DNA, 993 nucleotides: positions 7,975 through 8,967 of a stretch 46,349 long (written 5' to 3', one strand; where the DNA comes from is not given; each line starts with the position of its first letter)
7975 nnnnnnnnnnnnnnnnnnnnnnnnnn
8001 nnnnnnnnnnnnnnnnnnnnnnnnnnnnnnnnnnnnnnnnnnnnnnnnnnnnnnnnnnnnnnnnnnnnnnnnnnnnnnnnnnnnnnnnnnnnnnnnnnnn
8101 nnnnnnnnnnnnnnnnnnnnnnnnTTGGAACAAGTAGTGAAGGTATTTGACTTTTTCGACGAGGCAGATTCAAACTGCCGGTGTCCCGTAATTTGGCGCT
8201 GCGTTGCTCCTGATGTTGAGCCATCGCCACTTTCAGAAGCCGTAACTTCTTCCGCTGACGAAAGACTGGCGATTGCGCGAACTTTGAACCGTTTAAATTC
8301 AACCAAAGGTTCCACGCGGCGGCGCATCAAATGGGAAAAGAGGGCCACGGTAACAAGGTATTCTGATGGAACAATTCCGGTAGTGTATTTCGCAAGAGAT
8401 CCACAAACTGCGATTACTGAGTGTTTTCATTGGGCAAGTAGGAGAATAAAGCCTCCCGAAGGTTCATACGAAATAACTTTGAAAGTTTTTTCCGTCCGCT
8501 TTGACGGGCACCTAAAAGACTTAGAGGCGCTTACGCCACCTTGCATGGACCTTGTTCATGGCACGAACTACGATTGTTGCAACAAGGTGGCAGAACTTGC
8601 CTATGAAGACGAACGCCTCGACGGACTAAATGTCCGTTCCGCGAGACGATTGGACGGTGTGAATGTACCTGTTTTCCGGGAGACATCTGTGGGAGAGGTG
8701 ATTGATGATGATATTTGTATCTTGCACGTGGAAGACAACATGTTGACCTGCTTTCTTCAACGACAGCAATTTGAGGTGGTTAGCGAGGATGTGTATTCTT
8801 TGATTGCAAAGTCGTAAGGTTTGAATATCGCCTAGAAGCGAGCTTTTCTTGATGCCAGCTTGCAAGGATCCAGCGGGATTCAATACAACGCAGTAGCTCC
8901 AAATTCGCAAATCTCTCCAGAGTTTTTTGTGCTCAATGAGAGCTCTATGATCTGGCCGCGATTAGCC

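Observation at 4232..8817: RES toxin / MbcA-ParS antitoxin pair wired to a dedicated two-component phosphorelay (kinase, REC-antitoxin fusion, RES)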

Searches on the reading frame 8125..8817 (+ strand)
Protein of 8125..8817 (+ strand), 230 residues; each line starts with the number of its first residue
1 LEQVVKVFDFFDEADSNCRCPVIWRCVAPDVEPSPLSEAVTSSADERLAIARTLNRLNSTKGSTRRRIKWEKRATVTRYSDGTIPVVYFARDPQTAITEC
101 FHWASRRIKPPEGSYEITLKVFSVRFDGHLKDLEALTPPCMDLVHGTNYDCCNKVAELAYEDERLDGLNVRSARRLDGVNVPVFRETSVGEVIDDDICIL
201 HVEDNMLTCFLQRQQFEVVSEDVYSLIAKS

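Call 3: search_protein_families(library=pfam, proteins=[window:8125-8817:+], max_evalue=1)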
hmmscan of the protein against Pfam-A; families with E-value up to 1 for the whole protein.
window:8125-8817:+ (230 aa): 1 family
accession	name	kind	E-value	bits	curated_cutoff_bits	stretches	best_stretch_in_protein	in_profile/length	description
PF08808.17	RES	-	3.2e-13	50.4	23.2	1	74-186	22-140/157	RES domain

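Call 4: search_protein_families(library=padloc, proteins=[window:8125-8817:+], max_evalue=1)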
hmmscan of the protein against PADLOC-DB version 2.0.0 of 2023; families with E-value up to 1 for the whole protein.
window:8125-8817:+ (230 aa): 0 families

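Call 10: search_protein_families(library=ncbifam, proteins=[window:8125-8817:+], max_evalue=1)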
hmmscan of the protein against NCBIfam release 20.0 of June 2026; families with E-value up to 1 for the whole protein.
window:8125-8817:+ (230 aa): 0 families

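Call 14: find_homologous_proteins(query=window:8125-8817:+, max_evalue=0.001)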
Query window:8125-8817:+: 228 candidates shared short words with the query, none scored E <= 0.001.

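Call 35: search_solved_structures(query=A2, max_evalue=10, show_alignments=3)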
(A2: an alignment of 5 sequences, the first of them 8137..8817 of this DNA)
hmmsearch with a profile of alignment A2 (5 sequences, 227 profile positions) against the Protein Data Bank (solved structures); distinct sequences matched with E-value up to 10: 1.
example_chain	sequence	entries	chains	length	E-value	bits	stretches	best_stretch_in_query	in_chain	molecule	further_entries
5yj7_A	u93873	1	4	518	2.1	10.8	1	75-138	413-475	Glycoside hydrolase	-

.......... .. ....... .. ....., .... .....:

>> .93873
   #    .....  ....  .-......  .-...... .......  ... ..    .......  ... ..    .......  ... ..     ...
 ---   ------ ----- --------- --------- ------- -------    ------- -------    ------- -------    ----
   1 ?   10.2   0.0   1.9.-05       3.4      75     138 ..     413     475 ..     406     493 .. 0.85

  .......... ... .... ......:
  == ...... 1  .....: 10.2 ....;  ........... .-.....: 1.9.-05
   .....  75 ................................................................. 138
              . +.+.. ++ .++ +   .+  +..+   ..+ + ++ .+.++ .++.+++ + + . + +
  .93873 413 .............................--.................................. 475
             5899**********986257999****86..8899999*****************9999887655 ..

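Call 39: search_dna_similar(query=window:8137-8817:+, collection=plasmids, mode=protein, max_evalue=10, max_rows=30)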
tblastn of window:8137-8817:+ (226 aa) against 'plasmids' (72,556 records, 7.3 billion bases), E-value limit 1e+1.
Records with a match: 8; places in all: 8; records where one place covers at least 80% of the query: 0.
Best place of each record, by identity: <60% 8.
By first word of the organism name: Streptomyces 2; Tsukamurella 1; Geminicoccaceae 1; Hyphomicrobiales 1; Thioalkalivibrio 1; Novosphingobium 1; Microvirga 1.
By predicted mobility (MOB-suite, as given by PLSDB): non-mobilizable 6; mobilizable 1; conjugative 1.
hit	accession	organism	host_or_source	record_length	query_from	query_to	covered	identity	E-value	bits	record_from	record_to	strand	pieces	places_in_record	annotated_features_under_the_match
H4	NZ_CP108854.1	Streptomyces sp. NBC_00841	-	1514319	17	153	61%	26.5%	1e+0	38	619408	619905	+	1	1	record has no annotation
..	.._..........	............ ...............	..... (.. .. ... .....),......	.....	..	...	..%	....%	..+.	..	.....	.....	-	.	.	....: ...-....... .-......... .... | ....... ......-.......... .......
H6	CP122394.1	Geminicoccaceae bacterium SCSIO 64248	Montipora informis (coral)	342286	74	203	58%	26.6%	5e+0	36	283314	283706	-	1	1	RES family NAD+ phosphorylase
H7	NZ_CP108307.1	Streptomyces sp. NBC_00015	-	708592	100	215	51%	29.1%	4e-1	39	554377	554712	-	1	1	hypothetical protein | IS5 family transposase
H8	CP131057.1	Hyphomicrobiales bacterium UR115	tomato,bacteria,rhizosphere soil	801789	73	181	48%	30.0%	4e-1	39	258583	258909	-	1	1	none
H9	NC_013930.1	Thioalkalivibrio sp. K90mix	-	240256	73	170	43%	32.4%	8e-1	38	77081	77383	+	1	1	RES family NAD+ phosphorylase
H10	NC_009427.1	Novosphingobium aromaticivorans DSM 12444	-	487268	73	181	48%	29.1%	4e-2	42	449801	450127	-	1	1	RES family NAD+ phosphorylase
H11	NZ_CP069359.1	Microvirga sp. VF16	Vachellia farnesiana,Cell culture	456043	73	181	48%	24.5%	2e-1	40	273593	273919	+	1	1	RES family NAD+ phosphorylase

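Call 41: get_annotated_region(hit=H10, flank=1500)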
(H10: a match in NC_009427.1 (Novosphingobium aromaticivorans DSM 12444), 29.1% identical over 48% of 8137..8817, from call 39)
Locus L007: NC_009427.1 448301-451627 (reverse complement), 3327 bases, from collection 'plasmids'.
description: Novosphingobium aromaticivorans DSM 12444 plasmid pNL2, complete sequence
organism: Novosphingobium aromaticivorans DSM 12444 (NCBI taxid 279238)
taxonomy: Bacteria; Pseudomonadota; Alphaproteobacteria; Sphingomonadales; Sphingomonadaceae; Novosphingobium; Novosphingobium aromaticivorans; Novosphingobium aromaticivorans DSM 12444
host: -; source: -; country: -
typing (MOB-suite, as given by PLSDB): non-mobilizable; replicon rep_cluster_531,rep_cluster_545
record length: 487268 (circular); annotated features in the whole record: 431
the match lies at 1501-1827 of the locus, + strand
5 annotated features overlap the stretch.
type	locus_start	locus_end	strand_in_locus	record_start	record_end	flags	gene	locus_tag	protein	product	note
CDS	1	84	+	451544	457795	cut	-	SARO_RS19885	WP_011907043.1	autotransporter outer membrane beta-barrel domain-containing protein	-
CDS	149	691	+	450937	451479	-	-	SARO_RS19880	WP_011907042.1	LuxR C-terminal-related transcriptional regulator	GO:0006355 - regulation of DNA-templated transcription [Evidence IEA]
CDS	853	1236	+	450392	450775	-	-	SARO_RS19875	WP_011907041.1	antitoxin Xre-like helix-turn-helix domain-containing protein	-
CDS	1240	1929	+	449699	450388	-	-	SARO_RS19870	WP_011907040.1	RES family NAD+ phosphorylase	-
CDS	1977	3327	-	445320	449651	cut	-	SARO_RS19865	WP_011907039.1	Dyp-type peroxidase domain-containing protein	-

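Call 42: get_annotated_region(hit=H9, flank=1500)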
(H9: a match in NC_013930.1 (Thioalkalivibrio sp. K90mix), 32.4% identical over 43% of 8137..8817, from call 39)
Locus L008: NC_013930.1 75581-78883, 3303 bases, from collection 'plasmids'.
description: Thioalkalivibrio sp. K90mix plasmid pTK9001, complete sequence
organism: Thioalkalivibrio sp. K90mix (NCBI taxid 396595)
taxonomy: Bacteria; Pseudomonadota; Gammaproteobacteria; Chromatiales; Ectothiorhodospiraceae; Thioalkalivibrio; Thioalkalivibrio sp. K90mix
host: -; source: -; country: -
typing (MOB-suite, as given by PLSDB): conjugative; replicon rep_cluster_1585; relaxase MOBH; mating-pair formation MPF_T
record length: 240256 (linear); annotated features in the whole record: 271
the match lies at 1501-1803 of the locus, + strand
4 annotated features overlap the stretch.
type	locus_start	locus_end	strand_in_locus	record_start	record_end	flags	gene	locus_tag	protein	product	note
CDS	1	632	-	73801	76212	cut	-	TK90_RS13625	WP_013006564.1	phosphoadenosine phosphosulfate reductase family protein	-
CDS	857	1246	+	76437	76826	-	-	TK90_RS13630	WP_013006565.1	MbcA/ParS/Xre antitoxin family protein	-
CDS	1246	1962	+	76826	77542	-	-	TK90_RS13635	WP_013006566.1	RES family NAD+ phosphorylase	-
CDS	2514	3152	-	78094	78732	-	-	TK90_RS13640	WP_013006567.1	hypothetical protein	-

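Call 43: get_annotated_region(hit=H6, flank=1500)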
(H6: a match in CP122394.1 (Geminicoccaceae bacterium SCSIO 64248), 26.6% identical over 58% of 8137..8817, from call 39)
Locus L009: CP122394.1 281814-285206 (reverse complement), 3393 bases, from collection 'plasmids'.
description: Geminicoccaceae bacterium SCSIO 64248 plasmid p1, complete sequence
organism: Geminicoccaceae bacterium SCSIO 64248 (NCBI taxid 3035935)
taxonomy: Bacteria; Pseudomonadota; Alphaproteobacteria; Geminicoccales; Geminicoccaceae; ; Geminicoccaceae bacterium SCSIO 64248
host: -; source: Montipora informis (coral); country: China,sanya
typing (MOB-suite, as given by PLSDB): non-mobilizable
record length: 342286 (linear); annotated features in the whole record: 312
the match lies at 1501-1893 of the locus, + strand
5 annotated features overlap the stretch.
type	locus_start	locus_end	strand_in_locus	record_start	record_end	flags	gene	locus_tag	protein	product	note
CDS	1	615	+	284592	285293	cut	-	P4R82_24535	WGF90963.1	SOS response-associated peptidase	-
CDS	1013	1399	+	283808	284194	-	-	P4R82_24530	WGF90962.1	hypothetical protein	-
CDS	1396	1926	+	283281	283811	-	-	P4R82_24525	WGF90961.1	RES family NAD+ phosphorylase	-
CDS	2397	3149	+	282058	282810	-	-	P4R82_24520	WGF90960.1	damage-inducible protein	-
CDS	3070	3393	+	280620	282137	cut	-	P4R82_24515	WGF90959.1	DNA polymerase Y family protein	-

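Call 44: get_annotated_region(hit=H11, flank=1500)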
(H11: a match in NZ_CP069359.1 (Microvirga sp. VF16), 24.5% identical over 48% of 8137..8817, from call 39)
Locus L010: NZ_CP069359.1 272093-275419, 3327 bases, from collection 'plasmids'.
description: Microvirga sp. VF16 plasmid pMVF16-5, complete sequence
organism: Microvirga sp. VF16 (NCBI taxid 2807101)
taxonomy: Bacteria; Pseudomonadota; Alphaproteobacteria; Hyphomicrobiales; Methylobacteriaceae; Microvirga; Microvirga sp. VF16
host: -; source: Vachellia farnesiana,Cell culture; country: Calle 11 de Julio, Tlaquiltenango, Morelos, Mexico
typing (MOB-suite, as given by PLSDB): non-mobilizable
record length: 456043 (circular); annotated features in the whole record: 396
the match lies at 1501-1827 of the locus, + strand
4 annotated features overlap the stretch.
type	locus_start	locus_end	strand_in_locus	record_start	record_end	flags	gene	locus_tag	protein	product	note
CDS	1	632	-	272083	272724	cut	-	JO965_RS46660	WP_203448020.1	hypothetical protein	-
CDS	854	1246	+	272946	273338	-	-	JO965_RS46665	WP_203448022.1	MbcA/ParS/Xre antitoxin family protein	-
CDS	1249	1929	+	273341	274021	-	-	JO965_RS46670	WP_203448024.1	RES family NAD+ phosphorylase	-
CDS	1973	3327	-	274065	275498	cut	-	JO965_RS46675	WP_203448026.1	DUF6880 family protein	-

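Call 50: search_solved_structures(query=A5, max_evalue=1, show_alignments=5)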
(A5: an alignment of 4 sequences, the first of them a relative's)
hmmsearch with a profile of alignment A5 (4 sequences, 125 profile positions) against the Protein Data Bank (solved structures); distinct sequences matched with E-value up to 1: 2.
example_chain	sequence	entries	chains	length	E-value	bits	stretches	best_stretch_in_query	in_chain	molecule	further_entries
6fkg_C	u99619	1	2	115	0.0024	21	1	41-118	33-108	Rv1990c (MbcA)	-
8qnl_A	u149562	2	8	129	0.11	15.6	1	16-125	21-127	Antitoxin Xre/MbcA/ParS-like toxin-binding domain-containing protein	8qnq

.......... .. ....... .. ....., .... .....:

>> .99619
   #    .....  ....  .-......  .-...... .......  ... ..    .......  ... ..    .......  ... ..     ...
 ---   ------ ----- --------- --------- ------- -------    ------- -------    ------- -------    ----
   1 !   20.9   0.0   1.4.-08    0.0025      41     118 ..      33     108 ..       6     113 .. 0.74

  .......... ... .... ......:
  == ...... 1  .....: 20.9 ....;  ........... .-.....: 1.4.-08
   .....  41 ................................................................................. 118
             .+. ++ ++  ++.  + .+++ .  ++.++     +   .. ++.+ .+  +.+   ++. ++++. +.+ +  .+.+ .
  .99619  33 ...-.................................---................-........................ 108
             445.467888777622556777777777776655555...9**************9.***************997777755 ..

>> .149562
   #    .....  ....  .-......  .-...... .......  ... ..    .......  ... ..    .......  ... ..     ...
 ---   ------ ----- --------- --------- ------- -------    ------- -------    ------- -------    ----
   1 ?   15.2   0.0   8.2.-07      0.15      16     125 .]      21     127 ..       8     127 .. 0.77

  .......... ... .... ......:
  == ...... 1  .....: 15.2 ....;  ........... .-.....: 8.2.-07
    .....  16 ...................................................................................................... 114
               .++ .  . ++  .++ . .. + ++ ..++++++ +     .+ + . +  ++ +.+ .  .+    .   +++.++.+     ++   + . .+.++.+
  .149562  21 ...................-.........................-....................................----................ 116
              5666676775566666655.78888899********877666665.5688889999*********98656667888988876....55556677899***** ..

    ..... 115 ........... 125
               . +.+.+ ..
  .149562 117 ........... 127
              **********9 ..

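Call 52: search_protein_families(library=pfam, proteins=[L007:853-1236:+, L008:857-1246:+, L009:1013-1399:+, L010:854-1246:+], max_evalue=10)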
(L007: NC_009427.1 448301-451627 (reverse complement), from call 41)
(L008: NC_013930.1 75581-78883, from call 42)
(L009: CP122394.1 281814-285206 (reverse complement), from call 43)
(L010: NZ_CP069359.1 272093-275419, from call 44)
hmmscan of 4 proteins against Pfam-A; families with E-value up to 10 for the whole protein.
L007:853-1236:+ (127 aa): 5 families
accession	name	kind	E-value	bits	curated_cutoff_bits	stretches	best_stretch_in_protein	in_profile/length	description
PF20432.4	Xre-like-HTH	-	2.3e-14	53.9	25.8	1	16-71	9-62/63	Antitoxin Xre-like helix-turn-helix domain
PF09722.15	Xre_MbcA_ParS_C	-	2.7e-07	30.9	24.5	1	84-127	11-50/51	Antitoxin Xre/MbcA/ParS C-terminal toxin-binding domain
PF23125.1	Xre-MbcA-ParS_M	-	0.00096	19.3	27.8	1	44-61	14-32/51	Antitoxin Xre/MbcA/ParS-like, middle domain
PF01381.28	HTH_3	-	0.13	12.8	23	1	44-69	22-46/55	Helix-turn-helix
PF13443.12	HTH_26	-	0.15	12.8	22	1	44-72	23-51/63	Cro/C1-type HTH DNA-binding domain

L008:857-1246:+ (129 aa): 2 families
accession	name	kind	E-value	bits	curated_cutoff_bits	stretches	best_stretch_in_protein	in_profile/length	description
PF09722.15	Xre_MbcA_ParS_C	-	1.7e-12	47.6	24.5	1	77-128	2-50/51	Antitoxin Xre/MbcA/ParS C-terminal toxin-binding domain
PF20432.4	Xre-like-HTH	-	1.2e-05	25.9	25.8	1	12-69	7-60/63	Antitoxin Xre-like helix-turn-helix domain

L009:1013-1399:+ (128 aa): 5 families
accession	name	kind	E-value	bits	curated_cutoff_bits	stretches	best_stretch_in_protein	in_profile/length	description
PF06711.16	DUF1198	-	0.0033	17.9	25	1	7-92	37-121/143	Protein of unknown function (DUF1198)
PF09722.15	Xre_MbcA_ParS_C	-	0.0054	17.1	24.5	1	75-125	1-51/51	Antitoxin Xre/MbcA/ParS C-terminal toxin-binding domain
PF20432.4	Xre-like-HTH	-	0.054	14.2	25.8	1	25-59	11-43/63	Antitoxin Xre-like helix-turn-helix domain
PF13556.12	HTH_30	-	0.081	13.2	27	1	40-56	15-31/59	PucR C-terminal helix-turn-helix domain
PF00376.29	MerR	-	0.18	12.1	28.2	1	43-55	5-17/38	MerR family regulatory protein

L010:854-1246:+ (130 aa): 4 families
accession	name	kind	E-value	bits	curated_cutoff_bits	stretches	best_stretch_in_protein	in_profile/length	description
PF20432.4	Xre-like-HTH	-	4.2e-13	49.8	25.8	1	12-71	5-61/63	Antitoxin Xre-like helix-turn-helix domain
PF09722.15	Xre_MbcA_ParS_C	-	1.9e-11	44.2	24.5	1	78-130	2-50/51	Antitoxin Xre/MbcA/ParS C-terminal toxin-binding domain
PF09550.16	Phage_TAC_6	-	0.1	13.5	23.4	1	29-68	22-51/58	Phage tail assembly chaperone protein, TAC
PF17237.7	Emr1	-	0.24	11.8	25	1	45-68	5-28/44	ERMES regulator 1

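Call 59: find_related_loci(query=A2, collection=genome_contigs, flank=10000)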
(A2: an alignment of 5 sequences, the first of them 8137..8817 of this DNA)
Query A2 (226 aa) in genome_contigs; peptide patterns used: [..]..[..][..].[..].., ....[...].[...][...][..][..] (x = any residue, [..] = any of these).
36 stretches matched a pattern, but none encodes a relative of the query by tblastn (E <= 1e-3).

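Call 60: find_related_loci(query=A2, collection=viral_contigs, flank=10000)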
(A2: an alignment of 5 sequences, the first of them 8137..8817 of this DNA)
Query A2 (226 aa) in viral_contigs; peptide patterns used: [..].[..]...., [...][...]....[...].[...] (x = any residue, [..] = any of these).
43 stretches matched a pattern, but none encodes a relative of the query by tblastn (E <= 1e-3).

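Call 64: search_dna_similar(query=L010:854-1246:+, collection=plasmids, mode=protein, max_evalue=0.001, max_rows=40, rows=spread)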
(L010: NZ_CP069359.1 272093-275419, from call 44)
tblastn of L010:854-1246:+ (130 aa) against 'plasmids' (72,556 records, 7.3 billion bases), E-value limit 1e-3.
Records with a match: 335; places in all: 374; records where one place covers at least 80% of the query: 322.
Best place of each record, by identity: >=99% 1; 60-80% 3; <60% 331.
By first word of the organism name: Rhizobium 123; Pseudosulfitobacter 31; Sphingobium 28; Sinorhizobium 15; Alteromonas 10; Cereibacter 8; Bosea 5; Phaeobacter 5; Microvirga 4; Burkholderia 4; and 72 more.
By predicted mobility (MOB-suite, as given by PLSDB): non-mobilizable 186; mobilizable 80; conjugative 69.
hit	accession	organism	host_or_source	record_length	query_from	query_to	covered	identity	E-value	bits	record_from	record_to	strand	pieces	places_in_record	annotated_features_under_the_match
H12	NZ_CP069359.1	Microvirga sp. VF16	Vachellia farnesiana,Cell culture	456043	1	130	100%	100.0%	1e-81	267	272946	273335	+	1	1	MbcA/ParS/Xre antitoxin family protein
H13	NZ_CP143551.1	Burkholderia multivorans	Homo sapiens,bronchoalveolar lavage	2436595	18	130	87%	61.1%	5e-39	145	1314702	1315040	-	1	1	none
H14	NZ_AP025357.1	Sphingobium sp. TA15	-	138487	6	130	96%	55.2%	8e-36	136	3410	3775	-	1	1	antitoxin Xre-like helix-turn-helix domain-containing protein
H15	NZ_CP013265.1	Sphingobium baderi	cell culture,soil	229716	6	130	96%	55.2%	8e-36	136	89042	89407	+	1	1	antitoxin Xre-like helix-turn-helix domain-containing protein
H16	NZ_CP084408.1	Sphingobium sp. CFD-2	cell culture,soil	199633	6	130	96%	55.2%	1e-35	135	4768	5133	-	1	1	antitoxin Xre-like helix-turn-helix domain-containing protein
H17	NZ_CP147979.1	Alteromonas macleodii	-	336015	1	130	100%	46.2%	4e-31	122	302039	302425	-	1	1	antitoxin Xre-like helix-turn-helix domain-containing protein | RES family NAD+ phosphorylase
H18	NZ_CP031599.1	Roseovarius indicus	pure culture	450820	19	127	84%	51.4%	9e-29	116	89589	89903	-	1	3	antitoxin Xre/MbcA/ParS toxin-binding domain-containing protein | RES family NAD+ phosphorylase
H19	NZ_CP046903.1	Stutzerimonas stutzeri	cell culture,particulate matter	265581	3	130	98%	39.2%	8e-23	99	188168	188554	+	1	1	MbcA/ParS/Xre antitoxin family protein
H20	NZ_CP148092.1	Rhizobium sp. T1470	Medicago sativa,cell culture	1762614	11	130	92%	40.6%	9e-23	99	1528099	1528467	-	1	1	none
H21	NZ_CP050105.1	Rhizobium leguminosarum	Trifolium repens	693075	11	130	92%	39.0%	4e-22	97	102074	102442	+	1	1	MbcA/ParS/Xre antitoxin family protein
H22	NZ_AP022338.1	Mameliella alba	-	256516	20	130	85%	42.1%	6e-19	88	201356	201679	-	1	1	MbcA/ParS/Xre antitoxin family protein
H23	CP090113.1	Rhizobium leguminosarum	Trifolium ambiguum,Cell culture,Plant ...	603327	11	130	92%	38.2%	1e-21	96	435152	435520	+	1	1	MbcA/ParS/Xre antitoxin family protein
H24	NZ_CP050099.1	Rhizobium leguminosarum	Trifolium pratense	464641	11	130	92%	38.2%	3e-21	95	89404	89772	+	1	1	MbcA/ParS/Xre antitoxin family protein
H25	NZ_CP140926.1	Sinorhizobium medicae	Medicago lupulina,whole organism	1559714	14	130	90%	38.5%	3e-18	86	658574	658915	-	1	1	none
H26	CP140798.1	Rhizobium beringeri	Trifolium pratense,whole organism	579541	11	130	92%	37.4%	7e-21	94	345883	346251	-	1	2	MbcA/ParS/Xre antitoxin family protein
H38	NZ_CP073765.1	Methylovirgula sp. HY1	soil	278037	6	130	96%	33.6%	7e-14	74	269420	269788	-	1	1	antitoxin Xre-like helix-turn-helix domain-containing protein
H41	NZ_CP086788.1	Pseudosulfitobacter pseudonitzschiae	Thalassiosira tenera,The surface ...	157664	19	130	86%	36.3%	2e-9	61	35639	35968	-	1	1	MbcA/ParS/Xre antitoxin family protein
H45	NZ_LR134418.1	Legionella adelaidensis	environmental,Cooling tower water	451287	21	130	85%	36.4%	4e-15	77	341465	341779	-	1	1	MbcA/ParS/Xre antitoxin family protein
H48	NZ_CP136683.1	Thalassospira lucentensis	Macrocystis pyrifera gametophyte,Whole ...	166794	6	126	93%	29.8%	1e-5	50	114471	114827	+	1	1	hypothetical protein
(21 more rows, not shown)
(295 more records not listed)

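Call 65: get_annotated_region(hit=H17, flank=100)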
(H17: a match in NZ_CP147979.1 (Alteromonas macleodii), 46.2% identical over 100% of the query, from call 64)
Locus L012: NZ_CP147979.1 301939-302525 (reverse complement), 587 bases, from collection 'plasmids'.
description: Alteromonas macleodii strain KD01 plasmid pKD01, complete sequence
organism: Alteromonas macleodii (NCBI taxid 28108)
taxonomy: Bacteria; Pseudomonadota; Gammaproteobacteria; Alteromonadales; Alteromonadaceae; Alteromonas; Alteromonas macleodii
host: -; source: -; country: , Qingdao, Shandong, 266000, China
typing (MOB-suite, as given by PLSDB): non-mobilizable
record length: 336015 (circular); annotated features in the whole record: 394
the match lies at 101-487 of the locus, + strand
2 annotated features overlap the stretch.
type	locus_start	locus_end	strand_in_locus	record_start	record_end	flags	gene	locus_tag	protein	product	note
CDS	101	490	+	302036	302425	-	-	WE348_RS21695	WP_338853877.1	antitoxin Xre-like helix-turn-helix domain-containing protein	-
CDS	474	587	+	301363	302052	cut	-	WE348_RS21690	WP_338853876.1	RES family NAD+ phosphorylase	-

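Call 66: get_annotated_region(hit=H19, flank=100)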
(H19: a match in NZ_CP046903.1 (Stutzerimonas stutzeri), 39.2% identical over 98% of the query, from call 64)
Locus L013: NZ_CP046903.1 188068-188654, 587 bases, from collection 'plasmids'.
description: Stutzerimonas stutzeri strain PM101005 plasmid p1_PM101005, complete sequence
organism: Stutzerimonas stutzeri (NCBI taxid 316)
taxonomy: Bacteria; Pseudomonadota; Gammaproteobacteria; Pseudomonadales; Pseudomonadaceae; Stutzerimonas; Stutzerimonas stutzeri
host: -; source: cell culture,particulate matter; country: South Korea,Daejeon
typing (MOB-suite, as given by PLSDB): mobilizable; replicon rep_cluster_1516; relaxase MOBH
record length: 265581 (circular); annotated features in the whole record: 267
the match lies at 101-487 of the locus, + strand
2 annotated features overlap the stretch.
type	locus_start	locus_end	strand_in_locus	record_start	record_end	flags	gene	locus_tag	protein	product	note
CDS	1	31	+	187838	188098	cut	-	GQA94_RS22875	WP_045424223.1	hypothetical protein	-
CDS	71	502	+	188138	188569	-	-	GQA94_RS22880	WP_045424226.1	MbcA/ParS/Xre antitoxin family protein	-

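Call 67: get_annotated_region(hit=H21, flank=100)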
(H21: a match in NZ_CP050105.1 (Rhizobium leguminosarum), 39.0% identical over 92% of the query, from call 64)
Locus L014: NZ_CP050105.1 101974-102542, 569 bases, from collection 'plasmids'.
description: Rhizobium leguminosarum bv. trifolii strain 4B plasmid pRL4b6, complete sequence
organism: Rhizobium leguminosarum (NCBI taxid 386)
taxonomy: Bacteria; Pseudomonadota; Alphaproteobacteria; Hyphomicrobiales; Rhizobiaceae; Rhizobium; Rhizobium leguminosarum
host: -; source: Trifolium repens; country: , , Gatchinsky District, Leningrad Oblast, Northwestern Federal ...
typing (MOB-suite, as given by PLSDB): mobilizable; relaxase MOBQ
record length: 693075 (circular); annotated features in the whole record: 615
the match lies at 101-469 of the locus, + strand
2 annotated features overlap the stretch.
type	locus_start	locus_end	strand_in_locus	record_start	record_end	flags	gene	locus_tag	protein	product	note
CDS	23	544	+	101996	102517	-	-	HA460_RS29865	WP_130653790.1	MbcA/ParS/Xre antitoxin family protein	-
CDS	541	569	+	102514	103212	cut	-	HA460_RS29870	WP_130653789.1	RES family NAD+ phosphorylase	-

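Call 68: get_annotated_region(hit=H22, flank=100)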
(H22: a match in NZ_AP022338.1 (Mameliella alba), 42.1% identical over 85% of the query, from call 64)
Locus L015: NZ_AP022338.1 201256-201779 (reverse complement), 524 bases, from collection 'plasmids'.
description: Mameliella alba strain KU6B plasmid pKUB257, complete sequence
organism: Mameliella alba (NCBI taxid 561184)
taxonomy: Bacteria; Pseudomonadota; Alphaproteobacteria; Rhodobacterales; Roseobacteraceae; Mameliella; Mameliella alba
host: -; source: -; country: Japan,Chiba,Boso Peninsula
typing (MOB-suite, as given by PLSDB): conjugative; relaxase MOBP; mating-pair formation MPF_T
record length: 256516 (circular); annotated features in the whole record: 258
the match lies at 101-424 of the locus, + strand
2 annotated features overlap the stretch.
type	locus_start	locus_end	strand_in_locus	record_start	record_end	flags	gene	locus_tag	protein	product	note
CDS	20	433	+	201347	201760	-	-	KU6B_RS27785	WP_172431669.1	MbcA/ParS/Xre antitoxin family protein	-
CDS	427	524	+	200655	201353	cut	-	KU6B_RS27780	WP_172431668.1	RES family NAD+ phosphorylase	-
